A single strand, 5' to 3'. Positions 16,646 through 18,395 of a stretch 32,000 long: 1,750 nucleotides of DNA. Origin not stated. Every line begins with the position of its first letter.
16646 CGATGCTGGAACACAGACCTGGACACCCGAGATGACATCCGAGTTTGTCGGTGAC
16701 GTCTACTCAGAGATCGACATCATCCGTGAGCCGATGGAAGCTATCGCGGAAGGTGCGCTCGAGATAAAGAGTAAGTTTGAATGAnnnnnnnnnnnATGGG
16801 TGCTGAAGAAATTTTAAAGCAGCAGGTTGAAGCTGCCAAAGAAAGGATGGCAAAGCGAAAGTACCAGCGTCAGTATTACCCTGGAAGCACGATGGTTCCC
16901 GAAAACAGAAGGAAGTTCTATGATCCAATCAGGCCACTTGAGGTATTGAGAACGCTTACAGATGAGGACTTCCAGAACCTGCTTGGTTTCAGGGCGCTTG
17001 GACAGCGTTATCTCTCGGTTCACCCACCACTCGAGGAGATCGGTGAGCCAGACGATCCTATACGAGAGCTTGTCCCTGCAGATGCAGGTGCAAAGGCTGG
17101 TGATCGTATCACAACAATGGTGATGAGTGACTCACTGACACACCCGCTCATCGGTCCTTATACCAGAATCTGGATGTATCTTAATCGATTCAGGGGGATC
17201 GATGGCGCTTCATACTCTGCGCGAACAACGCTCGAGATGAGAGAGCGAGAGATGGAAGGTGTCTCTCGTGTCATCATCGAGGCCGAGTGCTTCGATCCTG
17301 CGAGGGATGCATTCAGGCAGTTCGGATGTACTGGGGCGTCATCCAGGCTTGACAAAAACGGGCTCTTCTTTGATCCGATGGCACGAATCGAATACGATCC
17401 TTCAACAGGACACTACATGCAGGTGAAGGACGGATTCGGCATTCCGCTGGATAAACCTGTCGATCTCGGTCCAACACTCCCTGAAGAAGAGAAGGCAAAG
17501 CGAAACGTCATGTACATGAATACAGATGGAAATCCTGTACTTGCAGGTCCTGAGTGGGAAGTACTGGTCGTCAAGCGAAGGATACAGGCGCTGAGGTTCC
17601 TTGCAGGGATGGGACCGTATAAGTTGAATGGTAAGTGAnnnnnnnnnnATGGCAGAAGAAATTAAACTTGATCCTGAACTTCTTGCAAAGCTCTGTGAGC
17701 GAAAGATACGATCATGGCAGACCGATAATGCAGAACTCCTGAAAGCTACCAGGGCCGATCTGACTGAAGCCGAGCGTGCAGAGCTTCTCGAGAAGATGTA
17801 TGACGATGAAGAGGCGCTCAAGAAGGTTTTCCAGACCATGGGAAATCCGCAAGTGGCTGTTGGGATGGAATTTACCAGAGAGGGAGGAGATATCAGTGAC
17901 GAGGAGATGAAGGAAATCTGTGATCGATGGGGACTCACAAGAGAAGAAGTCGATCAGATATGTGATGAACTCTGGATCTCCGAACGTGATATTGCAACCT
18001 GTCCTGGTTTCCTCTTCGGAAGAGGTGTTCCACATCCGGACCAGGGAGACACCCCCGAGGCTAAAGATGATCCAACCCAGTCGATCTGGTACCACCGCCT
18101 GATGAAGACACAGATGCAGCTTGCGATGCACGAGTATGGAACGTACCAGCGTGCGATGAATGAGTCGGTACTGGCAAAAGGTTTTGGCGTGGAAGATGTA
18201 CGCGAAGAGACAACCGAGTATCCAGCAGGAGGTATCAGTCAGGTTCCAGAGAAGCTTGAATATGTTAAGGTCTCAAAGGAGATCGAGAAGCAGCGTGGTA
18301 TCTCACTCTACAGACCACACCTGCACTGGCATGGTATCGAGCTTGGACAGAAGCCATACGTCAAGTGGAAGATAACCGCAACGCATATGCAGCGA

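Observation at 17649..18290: About 175 extra residues at the N-terminus of the alpha subunit, plus a 25-aa extension on gamma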

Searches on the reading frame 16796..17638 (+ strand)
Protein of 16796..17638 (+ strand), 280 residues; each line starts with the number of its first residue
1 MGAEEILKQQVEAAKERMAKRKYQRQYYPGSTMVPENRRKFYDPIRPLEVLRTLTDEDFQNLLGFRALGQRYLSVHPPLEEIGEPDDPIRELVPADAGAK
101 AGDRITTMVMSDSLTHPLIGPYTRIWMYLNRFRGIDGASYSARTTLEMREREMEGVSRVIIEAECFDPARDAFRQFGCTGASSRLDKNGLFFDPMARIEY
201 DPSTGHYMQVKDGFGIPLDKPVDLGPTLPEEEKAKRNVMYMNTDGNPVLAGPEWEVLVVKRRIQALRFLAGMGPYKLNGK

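Call 3: search_protein_families(library=pfam, proteins=[window:16796-17638:+], max_evalue=0.01)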
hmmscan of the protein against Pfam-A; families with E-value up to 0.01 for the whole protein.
window:16796-17638:+ (280 aa): 1 family
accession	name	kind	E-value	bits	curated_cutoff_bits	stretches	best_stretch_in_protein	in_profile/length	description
PF02240.21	MCR_gamma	-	5.9e-67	225.9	25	1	25-271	1-244/246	Methyl-coenzyme M reductase gamma subunit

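Call 32: search_solved_structures(query=window:16796-17638:+, show_alignments=2)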
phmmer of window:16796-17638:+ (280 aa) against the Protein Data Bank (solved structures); distinct sequences matched with E-value up to 0.001: 20.
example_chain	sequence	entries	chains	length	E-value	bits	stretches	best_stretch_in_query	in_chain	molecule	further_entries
7b1s_C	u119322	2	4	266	1.9e-76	260.1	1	23-279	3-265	Ethyl-Coenzyme M reductase gamma subunit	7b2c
1e6v_C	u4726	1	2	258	9e-60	205.4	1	25-280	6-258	METHYL-COENZYME M REDUCTASE I GAMMA SUBUNIT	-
5n1q_C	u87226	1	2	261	3.2e-58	200.3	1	23-274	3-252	METHYL-COENZYME M REDUCTASE III FROM METHANOTHERMOCOCCUS THERMOLITHOTROPHICUS SUBUNIT GAMM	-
3pot_C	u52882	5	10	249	1.1e-57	198.7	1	25-271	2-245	Methyl-coenzyme M reductase I subunit gamma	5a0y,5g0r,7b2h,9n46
5n28_C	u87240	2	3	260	1.3e-57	198.4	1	23-274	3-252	Methyl-coenzyme M reductase, gamma subunit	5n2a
1hbm_C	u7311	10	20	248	1.4e-57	198.3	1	26-271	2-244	METHYL-COENZYME M REDUCTASE I GAMMA SUBUNIT | Methyl-coenzyme M reductase I subunit gamma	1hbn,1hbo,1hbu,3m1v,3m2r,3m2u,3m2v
1mro_C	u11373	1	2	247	1.5e-57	198.1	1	26-271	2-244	METHYL-COENZYME M REDUCTASE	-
7suc_C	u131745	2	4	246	1.7e-57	198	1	26-271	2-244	Methyl-coenzyme M reductase I subunit gamma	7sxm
5a8k_C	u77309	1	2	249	3.3e-57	197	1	25-274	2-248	METHYL-COENZYME M REDUCTASE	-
5a8w_C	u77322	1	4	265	1.8e-55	191.3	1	22-273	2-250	METHYL-COENZYME M REDUCTASE II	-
5a8r_C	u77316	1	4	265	1e-54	188.9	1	22-273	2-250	METHYL-COENZYME M REDUCTASE II, SUBUNIT BETA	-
8s7v_A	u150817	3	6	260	2.7e-53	184.2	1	23-274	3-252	Methyl-coenzyme M reductase subunit gamma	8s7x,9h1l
3sqg_C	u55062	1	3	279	1.6e-49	171.8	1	26-275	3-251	Methyl-coenzyme M reductase, gamma subunit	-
7nkg_C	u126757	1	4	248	1.7e-46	161.9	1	23-272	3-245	Methyl-coenzyme M reductase gamma subunit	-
9ecn_E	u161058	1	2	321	2.4e-44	154.8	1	20-241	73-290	Methyl-coenzyme M reductase subunit gamma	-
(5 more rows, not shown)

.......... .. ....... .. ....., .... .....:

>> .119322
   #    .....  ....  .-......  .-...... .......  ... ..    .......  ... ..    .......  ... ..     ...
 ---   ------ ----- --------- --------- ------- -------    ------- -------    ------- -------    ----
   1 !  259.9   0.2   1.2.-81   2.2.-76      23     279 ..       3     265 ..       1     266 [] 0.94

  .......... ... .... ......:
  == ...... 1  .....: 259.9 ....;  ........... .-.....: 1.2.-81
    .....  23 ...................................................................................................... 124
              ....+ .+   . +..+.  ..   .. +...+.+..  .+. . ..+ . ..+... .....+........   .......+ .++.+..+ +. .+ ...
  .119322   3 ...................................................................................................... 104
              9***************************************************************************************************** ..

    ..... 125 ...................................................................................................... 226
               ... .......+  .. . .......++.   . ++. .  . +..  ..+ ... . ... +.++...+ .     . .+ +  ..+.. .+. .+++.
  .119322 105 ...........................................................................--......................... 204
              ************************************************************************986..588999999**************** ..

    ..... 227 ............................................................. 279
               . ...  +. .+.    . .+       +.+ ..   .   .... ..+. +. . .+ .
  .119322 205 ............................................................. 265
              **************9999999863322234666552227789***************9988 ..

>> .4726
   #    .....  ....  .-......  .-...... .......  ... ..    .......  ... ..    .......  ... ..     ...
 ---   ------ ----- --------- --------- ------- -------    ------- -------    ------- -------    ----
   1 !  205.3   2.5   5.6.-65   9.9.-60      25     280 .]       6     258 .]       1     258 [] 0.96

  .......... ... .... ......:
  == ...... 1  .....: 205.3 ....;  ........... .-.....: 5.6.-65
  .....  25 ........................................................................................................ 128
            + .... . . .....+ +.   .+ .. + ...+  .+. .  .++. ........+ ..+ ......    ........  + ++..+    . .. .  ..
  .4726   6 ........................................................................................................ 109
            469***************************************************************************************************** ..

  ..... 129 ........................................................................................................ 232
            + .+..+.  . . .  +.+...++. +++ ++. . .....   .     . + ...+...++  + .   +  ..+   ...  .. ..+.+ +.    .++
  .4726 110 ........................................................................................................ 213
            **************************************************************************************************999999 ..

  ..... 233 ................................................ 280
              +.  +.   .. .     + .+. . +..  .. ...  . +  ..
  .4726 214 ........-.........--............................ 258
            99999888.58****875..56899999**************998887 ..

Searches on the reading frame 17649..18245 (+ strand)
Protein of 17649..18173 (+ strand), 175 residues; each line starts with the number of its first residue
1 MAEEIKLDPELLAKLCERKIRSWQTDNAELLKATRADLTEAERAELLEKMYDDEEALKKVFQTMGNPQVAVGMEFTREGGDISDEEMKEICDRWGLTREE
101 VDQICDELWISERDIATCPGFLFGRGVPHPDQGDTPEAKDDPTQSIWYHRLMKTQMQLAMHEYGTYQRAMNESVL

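Call 14: search_protein_representatives(protein=window:17649-18173:+)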
Query: 175 residues. Proteins with E-value up to 0.001 (for the whole library): 3; up to 1e-10: 1; up to 1e-30: 1. The best 3 are listed.
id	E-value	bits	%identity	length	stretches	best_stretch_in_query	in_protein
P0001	7.2e-87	306.0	77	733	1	1-175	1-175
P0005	9.6e-06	41.9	41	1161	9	82-108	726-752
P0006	4.5e-05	39.7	42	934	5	120-147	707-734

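Call 20: find_related_loci(query=A2, collection=genome_contigs, flank=10000)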
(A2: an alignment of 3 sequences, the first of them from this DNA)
Query A2 (199 aa) in genome_contigs; peptide patterns used: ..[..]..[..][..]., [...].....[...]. (x = any residue, [..] = any of these).
152 stretches matched a pattern, but none encodes a relative of the query by tblastn (E <= 1e-3).

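Call 22: find_related_loci(query=A2, collection=metagenome_contigs, flank=6000)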
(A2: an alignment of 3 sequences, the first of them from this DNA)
Query A2 (199 aa) in metagenome_contigs; peptide patterns used: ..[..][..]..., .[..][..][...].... (x = any residue, [..] = any of these).
600 stretches matched a pattern, but none encodes a relative of the query by tblastn (E <= 1e-3).

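Call 33: find_homologous_proteins(query=A2, max_evalue=0.001)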
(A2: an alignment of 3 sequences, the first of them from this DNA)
Query A2 (3 sequences): 6801 candidates shared short words with the query, none scored E <= 0.001.

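Call 34: search_protein_families(library=pfam, proteins=[window:17649-18173:+], max_evalue=10)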
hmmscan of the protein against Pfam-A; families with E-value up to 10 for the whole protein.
window:17649-18173:+ (175 aa): 3 families
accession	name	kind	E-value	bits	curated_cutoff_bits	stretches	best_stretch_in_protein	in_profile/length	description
PF12008.13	EcoR124_C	-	0.051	13.6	23.1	1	12-108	124-214/260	Type I restriction and modification enzyme - subunit R C terminal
PF13864.11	Enkurin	-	0.22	12.5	23.6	1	26-65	17-59/92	Calmodulin-binding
PF05359.17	DUF748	-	0.27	9.6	50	1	11-90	933-999/1037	Domain of Unknown Function (DUF748)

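Call 42: predict_structure(alignment_id=A2)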
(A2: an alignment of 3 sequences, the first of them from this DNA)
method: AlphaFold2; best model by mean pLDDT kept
length: 199 residues; sequences in the alignment: 3
mean_pLDDT: 44.9   pTM: 0.33
mean pLDDT of the five models: 44.9, 42.1, 41.8, 40.8, 39.9
residues with pLDDT >= 90: 0; 70-90: 15; 50-70: 44; < 50: 140
segments of 3 or more residues with pLDDT < 50: 1-36, 60-78, 120-135, 137-199
pLDDT, mean of each block of 10 residues (from residue 1): 33 41 32 44 56 50 40 44 78 70 63 61 40 45 44 41 30 27 30 26
secondary structure, 60 per line:
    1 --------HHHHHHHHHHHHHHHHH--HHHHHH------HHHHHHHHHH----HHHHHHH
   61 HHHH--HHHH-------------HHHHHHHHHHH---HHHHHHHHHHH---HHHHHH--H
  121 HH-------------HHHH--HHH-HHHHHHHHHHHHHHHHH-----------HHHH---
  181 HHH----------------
elements in order: H9-25 H28-33 H40-49 H54-64 H67-70 H84-94 H98-108 H112-117 H136-139 H146-162 H174-177

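Call 48: fold_search(model_id=the predicted structure, library=pdb)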
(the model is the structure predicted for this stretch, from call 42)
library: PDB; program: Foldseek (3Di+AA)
matches with E <= 10: 42; with E <= 0.001: 0
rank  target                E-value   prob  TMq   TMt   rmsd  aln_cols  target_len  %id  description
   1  9n49_G                2.8e+00  0.04  0.18  0.13  19.3       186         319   17  C-ring - single subunit of the 34-mer CCW flagellar switch complex - FliF, FliG, FliM, and FliN from Salmonella (released 2025-03-12)
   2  9dfa                  2.8e+00  0.04  0.18  0.09  17.2       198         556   12  Thermococcus gammatolerans DNA Ligase (released 2026-03-18)
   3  2ltu_MODEL_1_A        2.9e+00  0.08  0.11  0.34   9.2        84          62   19  Solution Structure of autoinhibitory domain of human AMP-activated protein kinase catalytic subunit (released 2013-06-12)
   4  9wyp_3                3.3e+00  0.02  0.16  0.16  19.9       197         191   14  The PSI-ACPI supercomplex from the cryptophyte Chroomonas placoidea (released 2026-01-07)
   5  3zji_B                3.9e+00  0.03  0.17  0.18  17.7       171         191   13  Tyr(61)B10Ala mutation of M.acetivorans protoglobin in complex with cyanide (released 2013-06-26)
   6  6xiu_B                3.9e+00  0.03  0.17  0.14  18.8       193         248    8  ETEC Rns bound to a potential inhibitor, decanoic acid (released 2021-06-30)
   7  9qxt_E                3.9e+00  0.02  0.14  0.07  28.0       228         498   14  E. coli JetABC dimer in the DNA boarding-holding state (released 2025-10-01)
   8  8bik_A                4.1e+00  0.03  0.13  0.07  14.5       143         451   17  Crystal structure of human AMPK heterotrimer in complex with allosteric activator C455 (released 2024-05-15)
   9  3hje                  4.4e+00  0.03  0.15  0.05  14.2       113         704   17  Crystal structure of sulfolobus tokodaii hypothetical maltooligosyl trehalose synthase (released 2010-04-14)
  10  3zjn_B                4.4e+00  0.03  0.18  0.18  16.3       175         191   15  M.acetivorans protoglobin in complex with cyanide (released 2013-06-26)
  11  6xiu_A                4.4e+00  0.02  0.16  0.14  18.6       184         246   10  ETEC Rns bound to a potential inhibitor, decanoic acid (released 2021-06-30)
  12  8yhd_K                4.9e+00  0.02  0.15  0.14  14.1       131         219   10  Cryo-EM structure of CTR-bound type VII CRISPR-Cas complex at post-state I (released 2024-08-21)
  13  5fyx                  4.9e+00  0.01  0.12  0.13  17.2       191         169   16  Crystal structure of Drosophila NCS-1 bound to penothiazine FD16 (released 2017-01-25)
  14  2ev2_A                5.2e+00  0.04  0.20  0.21  12.5       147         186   14  Structure of Rv1264N, the regulatory domain of the mycobacterial adenylyl cylcase Rv1264, at pH 8.5 (released 2006-11-07)
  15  7ohp_n                5.5e+00  0.01  0.15  0.10  20.2       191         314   14  Nog1-TAP associated immature ribosomal particles from S. cerevisiae after rpL25 expression shut down, population A (released 2021-11-03)
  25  4f2l                  7.7e+00  0.05  0.13  0.37   8.7        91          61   16  Structure of a regulatory domain of AMPK (released 2013-06-26)
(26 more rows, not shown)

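Call 72: search_solved_structures(query=A2, max_evalue=10, show_alignments=0)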
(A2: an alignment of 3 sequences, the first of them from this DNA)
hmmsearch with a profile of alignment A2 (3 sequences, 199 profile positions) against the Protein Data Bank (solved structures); distinct sequences matched with E-value up to 10: 7.
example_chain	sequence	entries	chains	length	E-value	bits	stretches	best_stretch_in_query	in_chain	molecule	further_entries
7bqq_A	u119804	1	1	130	0.032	17.1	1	1-106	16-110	Gogy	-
1wgf_A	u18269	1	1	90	0.11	15.4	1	23-61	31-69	Upstream Binding Factor 1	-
1wlz_A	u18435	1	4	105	0.38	13.7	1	76-122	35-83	CAP-binding protein complex interacting protein 1 isoform a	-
8xje_A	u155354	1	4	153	1.1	12.1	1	3-65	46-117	YqeY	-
9vit_A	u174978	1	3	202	1.3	11.9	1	47-109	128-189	Adenosylcobinamide kinase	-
9vio_A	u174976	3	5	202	1.3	11.9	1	47-109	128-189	Adenosylcobinamide kinase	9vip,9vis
7qep_L7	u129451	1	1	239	1.8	11.5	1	18-59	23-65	60S ribosomal protein L7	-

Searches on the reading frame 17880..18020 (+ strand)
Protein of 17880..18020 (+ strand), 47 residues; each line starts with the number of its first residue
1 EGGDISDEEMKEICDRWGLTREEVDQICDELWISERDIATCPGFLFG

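Call 34: search_protein_families(library=pfam, proteins=[window:17880-18020:+], max_evalue=10)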
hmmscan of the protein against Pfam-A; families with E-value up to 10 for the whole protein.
window:17880-18020:+ (47 aa): 5 families
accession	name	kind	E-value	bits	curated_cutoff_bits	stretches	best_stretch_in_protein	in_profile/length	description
PF21147.3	AMPK_alpha_AID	-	0.031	14.5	27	1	5-26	1-22/46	AMP-activated protein kinase, alpha subunit, autoinhibitory domain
PF17443.8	pXO2-72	-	0.044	14.5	25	1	11-24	12-25/62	Uncharacterized protein pXO2-72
PF16509.11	KORA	-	0.11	13.1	26.7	1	9-44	32-67/84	TrfB plasmid transcriptional repressor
PF18262.7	PhetRS_B1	-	0.19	12.4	26.8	1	4-30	18-41/83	Phe-tRNA synthetase beta subunit B1 domain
PF24409.1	wHTH-PRTase_assc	-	0.21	12.1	27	1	11-31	15-35/83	wHTH-PRTase associated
